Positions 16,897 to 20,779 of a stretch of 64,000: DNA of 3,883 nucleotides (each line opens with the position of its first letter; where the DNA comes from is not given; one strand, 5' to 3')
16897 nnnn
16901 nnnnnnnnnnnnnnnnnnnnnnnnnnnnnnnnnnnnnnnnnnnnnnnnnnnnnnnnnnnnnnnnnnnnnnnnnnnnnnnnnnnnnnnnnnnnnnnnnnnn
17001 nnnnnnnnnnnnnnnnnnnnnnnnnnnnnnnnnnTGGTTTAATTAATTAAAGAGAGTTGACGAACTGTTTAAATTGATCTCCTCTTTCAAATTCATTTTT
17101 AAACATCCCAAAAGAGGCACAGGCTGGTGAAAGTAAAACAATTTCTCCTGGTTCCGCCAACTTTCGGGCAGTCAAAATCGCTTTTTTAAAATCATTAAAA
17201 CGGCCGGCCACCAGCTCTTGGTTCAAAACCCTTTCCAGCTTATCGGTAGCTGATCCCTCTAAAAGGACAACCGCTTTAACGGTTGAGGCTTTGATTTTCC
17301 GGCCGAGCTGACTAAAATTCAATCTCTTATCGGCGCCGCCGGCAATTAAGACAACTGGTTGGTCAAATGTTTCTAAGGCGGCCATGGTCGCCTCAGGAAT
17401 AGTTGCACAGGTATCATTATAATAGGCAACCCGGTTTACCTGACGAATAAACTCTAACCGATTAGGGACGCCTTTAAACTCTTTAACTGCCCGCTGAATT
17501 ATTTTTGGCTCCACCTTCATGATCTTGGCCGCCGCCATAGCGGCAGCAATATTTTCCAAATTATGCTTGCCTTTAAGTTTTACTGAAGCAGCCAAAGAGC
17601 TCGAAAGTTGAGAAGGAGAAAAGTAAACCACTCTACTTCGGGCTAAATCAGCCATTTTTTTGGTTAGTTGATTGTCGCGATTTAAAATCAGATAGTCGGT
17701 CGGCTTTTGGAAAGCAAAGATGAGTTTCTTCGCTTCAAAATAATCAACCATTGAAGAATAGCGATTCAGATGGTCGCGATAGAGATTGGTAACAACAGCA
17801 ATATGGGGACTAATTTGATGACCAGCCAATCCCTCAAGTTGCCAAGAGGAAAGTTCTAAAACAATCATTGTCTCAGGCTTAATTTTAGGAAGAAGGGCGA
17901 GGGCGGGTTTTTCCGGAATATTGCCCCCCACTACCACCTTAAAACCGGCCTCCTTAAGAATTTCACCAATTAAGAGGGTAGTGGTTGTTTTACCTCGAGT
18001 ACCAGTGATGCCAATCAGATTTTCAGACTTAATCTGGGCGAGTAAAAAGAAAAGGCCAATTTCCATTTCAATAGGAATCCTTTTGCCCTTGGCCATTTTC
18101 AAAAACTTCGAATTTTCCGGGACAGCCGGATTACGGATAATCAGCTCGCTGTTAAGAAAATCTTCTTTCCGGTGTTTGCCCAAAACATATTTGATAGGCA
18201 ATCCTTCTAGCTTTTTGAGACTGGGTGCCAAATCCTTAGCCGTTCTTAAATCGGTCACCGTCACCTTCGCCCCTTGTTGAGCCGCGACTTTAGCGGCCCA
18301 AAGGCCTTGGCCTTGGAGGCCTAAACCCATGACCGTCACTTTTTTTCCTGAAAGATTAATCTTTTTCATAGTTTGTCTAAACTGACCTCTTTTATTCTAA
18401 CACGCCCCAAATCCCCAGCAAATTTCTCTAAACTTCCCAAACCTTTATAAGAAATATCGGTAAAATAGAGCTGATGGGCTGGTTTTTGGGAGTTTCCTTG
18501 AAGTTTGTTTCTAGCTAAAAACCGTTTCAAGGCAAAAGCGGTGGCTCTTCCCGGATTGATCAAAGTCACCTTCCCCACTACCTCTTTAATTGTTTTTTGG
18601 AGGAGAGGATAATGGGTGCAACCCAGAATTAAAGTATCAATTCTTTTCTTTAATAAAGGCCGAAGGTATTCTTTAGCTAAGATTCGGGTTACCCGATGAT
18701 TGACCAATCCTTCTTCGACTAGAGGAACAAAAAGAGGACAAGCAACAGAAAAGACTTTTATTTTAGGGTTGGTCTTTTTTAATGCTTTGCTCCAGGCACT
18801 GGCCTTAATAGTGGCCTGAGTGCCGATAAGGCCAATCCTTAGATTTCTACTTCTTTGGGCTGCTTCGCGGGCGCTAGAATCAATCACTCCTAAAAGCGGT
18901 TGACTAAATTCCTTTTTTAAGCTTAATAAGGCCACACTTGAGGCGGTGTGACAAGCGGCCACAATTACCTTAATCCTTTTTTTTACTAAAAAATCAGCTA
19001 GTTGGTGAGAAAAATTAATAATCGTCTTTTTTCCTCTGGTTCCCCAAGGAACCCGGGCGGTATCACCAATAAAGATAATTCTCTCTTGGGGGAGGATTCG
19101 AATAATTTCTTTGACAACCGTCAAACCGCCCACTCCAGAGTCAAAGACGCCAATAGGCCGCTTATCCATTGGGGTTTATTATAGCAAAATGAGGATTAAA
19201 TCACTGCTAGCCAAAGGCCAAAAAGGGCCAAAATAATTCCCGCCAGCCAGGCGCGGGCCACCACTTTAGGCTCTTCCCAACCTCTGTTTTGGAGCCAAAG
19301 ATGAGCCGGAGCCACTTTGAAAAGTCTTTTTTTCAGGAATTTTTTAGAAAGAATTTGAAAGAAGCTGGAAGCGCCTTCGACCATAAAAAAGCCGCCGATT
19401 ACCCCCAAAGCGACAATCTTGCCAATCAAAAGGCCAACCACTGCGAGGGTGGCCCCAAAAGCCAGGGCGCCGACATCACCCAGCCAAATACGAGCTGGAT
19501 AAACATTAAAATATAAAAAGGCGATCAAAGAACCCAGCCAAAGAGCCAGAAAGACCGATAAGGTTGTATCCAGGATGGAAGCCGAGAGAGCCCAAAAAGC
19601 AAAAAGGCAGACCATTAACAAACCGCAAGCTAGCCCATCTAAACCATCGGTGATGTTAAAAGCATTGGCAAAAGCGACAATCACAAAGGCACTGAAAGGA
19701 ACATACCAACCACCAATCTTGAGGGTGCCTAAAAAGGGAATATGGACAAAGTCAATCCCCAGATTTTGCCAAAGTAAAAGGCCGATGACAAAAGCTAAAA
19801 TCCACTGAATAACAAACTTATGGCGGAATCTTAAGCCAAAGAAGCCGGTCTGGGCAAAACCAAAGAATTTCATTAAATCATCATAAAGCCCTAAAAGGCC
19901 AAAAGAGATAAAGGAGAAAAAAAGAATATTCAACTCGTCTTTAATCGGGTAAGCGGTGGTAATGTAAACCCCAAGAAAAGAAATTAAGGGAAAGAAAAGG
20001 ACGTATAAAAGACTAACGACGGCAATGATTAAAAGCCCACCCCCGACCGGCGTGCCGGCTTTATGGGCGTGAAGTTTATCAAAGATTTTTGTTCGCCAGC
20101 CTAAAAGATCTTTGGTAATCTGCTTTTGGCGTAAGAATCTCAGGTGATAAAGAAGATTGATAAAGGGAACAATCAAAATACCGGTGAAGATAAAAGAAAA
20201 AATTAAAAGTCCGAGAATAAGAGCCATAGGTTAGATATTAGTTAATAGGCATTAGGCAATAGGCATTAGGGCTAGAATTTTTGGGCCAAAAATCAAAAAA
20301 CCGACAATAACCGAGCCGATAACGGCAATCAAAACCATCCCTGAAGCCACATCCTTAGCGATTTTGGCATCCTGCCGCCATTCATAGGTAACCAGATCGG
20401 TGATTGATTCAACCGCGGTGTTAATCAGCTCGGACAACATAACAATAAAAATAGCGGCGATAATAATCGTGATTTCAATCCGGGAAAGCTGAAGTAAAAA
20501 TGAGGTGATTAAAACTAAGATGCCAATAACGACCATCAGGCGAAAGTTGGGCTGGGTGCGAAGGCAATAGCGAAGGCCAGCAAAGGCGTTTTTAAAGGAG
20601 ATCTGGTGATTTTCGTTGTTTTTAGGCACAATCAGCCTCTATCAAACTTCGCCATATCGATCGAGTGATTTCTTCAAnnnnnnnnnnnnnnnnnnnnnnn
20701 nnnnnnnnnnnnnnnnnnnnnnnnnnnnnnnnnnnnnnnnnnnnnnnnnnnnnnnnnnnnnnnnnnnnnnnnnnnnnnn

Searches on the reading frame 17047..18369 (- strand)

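Call 6: search_protein_families(library=pfam, proteins=[window:17047-18369:-], max_evalue=0.001)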
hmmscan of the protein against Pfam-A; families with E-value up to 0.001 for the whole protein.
window:17047-18369:- (440 aa): 3 families
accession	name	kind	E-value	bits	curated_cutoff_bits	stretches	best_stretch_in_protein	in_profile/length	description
PF08245.18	Mur_ligase_M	-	6.1e-30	105.1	24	1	121-255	1-150/200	Mur ligase middle domain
PF02875.26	Mur_ligase_C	-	1.1e-12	49.4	28.4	1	303-417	1-127/127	Mur ligase, glutamate ligase domain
PF21799.2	MurD-like_N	-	1.3e-07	32.2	27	1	9-100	1-86/88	Mur ligase MurD-like, N-terminal domain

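Call 89: search_protein_families(library=ncbifam, proteins=[window:17047-18369:-], max_evalue=0.001)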
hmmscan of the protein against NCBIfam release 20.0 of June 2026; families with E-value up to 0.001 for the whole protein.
window:17047-18369:- (440 aa): 25 families
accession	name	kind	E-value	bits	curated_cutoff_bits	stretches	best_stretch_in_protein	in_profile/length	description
TIGR01087.1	murD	equivalog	4.2e-115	385.3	211.95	1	10-438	1-440/441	UDP-N-acetylmuramoyl-L-alanine--D-glutamate ligase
TIGR01082.1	murC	equivalog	3e-36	125.5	335.1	2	16-250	5-230/449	UDP-N-acetylmuramate--L-alanine ligase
NF053647.1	pMurD2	equivalog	2.3e-34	119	550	1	10-379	2-354/405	pseudomurein biosynthesis peptide ligase pMurD2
NF053645.1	pMurC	equivalog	5.7e-32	111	560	2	24-239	13-230/492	pseudomurein biosynthesis peptide ligase pMurC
NF053646.1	pMurD1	equivalog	8.7e-31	107.1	610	2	10-254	2-246/465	pseudomurein biosynthesis peptide ligase pMurD1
NF001126.0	PRK00139.1-4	equivalog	3.9e-27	94.9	373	3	167-254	173-260/486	UDP-N-acetylmuramoyl-L-alanyl-D-glutamate--2,6-diaminopimelate ligase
TIGR01143.1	murF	subfamily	2.9e-25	89.1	288.6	1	113-412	72-402/418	UDP-N-acetylmuramoyl-tripeptide--D-alanyl-D-alanine ligase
TIGR01085.1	murE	subfamily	1.1e-24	87.2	257.3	3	258-338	275-359/472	UDP-N-acetylmuramyl-tripeptide synthetase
NF008896.0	PRK11929.1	equivalog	8.7e-23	80.1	1023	2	114-244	110-259/965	bifunctional UDP-N-acetylmuramoyl-L-alanyl-D-glutamate--2,6-diaminopimelate ligase MurE/UDP-N-acetylmuramoyl-tripeptide--D-alanyl-D-alanine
NF001124.0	PRK00139.1-2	equivalog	1.4e-22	80.1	476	3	167-248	178-260/500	UDP-N-acetylmuramoyl-L-alanyl-D-glutamate--2,6-diaminopimelate ligase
NF033197.0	F430_CfbE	equivalog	1e-16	61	250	2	239-413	237-425/430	coenzyme F430 synthase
TIGR02068.2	cya_phycin_syn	equivalog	3.5e-16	58.4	850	2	189-264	566-643/862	cyanophycin synthetase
NF001123.0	PRK00139.1-1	equivalog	4e-16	58.8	586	2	167-239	176-247/493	UDP-N-acetylmuramoyl-L-alanyl-D-glutamate--2,6-diaminopimelate ligase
NF053648.1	pMurE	equivalog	1.7e-15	56.7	600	1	185-310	187-326/464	pseudomurein biosynthesis peptide ligase pMurE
NF010623.0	PRK14016.1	subfamily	9e-15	53.9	877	1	189-263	567-644/871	cyanophycin synthetase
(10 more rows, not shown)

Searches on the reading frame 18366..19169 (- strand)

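Call 6: search_protein_families(library=pfam, proteins=[window:18366-19169:-], max_evalue=0.001)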
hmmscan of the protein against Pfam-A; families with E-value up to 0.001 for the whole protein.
window:18366-19169:- (267 aa): 1 family
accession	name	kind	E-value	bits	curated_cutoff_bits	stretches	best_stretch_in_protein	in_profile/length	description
PF01177.27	Asp_Glu_race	-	3.6e-19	69.8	31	1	16-211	10-208/211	Asp/Glu/Hydantoin racemase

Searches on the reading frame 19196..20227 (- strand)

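Call 6: search_protein_families(library=pfam, proteins=[window:19196-20227:-], max_evalue=0.001)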
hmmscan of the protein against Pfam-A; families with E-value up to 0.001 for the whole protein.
window:19196-20227:- (343 aa): 1 family
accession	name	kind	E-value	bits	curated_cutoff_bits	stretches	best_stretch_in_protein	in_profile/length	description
PF00953.26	Glycos_transf_4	-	2.9e-28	99.3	27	1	102-267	4-158/160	Glycosyl transferase family 4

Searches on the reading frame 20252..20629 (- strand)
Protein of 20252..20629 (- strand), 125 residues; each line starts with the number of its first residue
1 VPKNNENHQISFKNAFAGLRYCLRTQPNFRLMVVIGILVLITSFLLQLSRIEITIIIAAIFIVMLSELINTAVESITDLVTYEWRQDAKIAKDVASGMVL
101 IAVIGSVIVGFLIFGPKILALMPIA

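Call 6: search_protein_families(library=pfam, proteins=[window:20252-20629:-], max_evalue=0.001)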
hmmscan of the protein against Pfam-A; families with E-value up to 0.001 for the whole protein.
window:20252-20629:- (125 aa): 1 family
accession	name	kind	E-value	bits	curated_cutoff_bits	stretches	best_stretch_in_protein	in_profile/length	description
PF01219.24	DAGK_prokar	-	7.3e-33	112.9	22.3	1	14-114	2-102/102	Prokaryotic diacylglycerol kinase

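Call 89: search_protein_families(library=ncbifam, proteins=[window:20252-20629:-], max_evalue=0.001)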
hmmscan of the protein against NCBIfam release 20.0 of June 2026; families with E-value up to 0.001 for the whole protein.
window:20252-20629:- (125 aa): 0 families
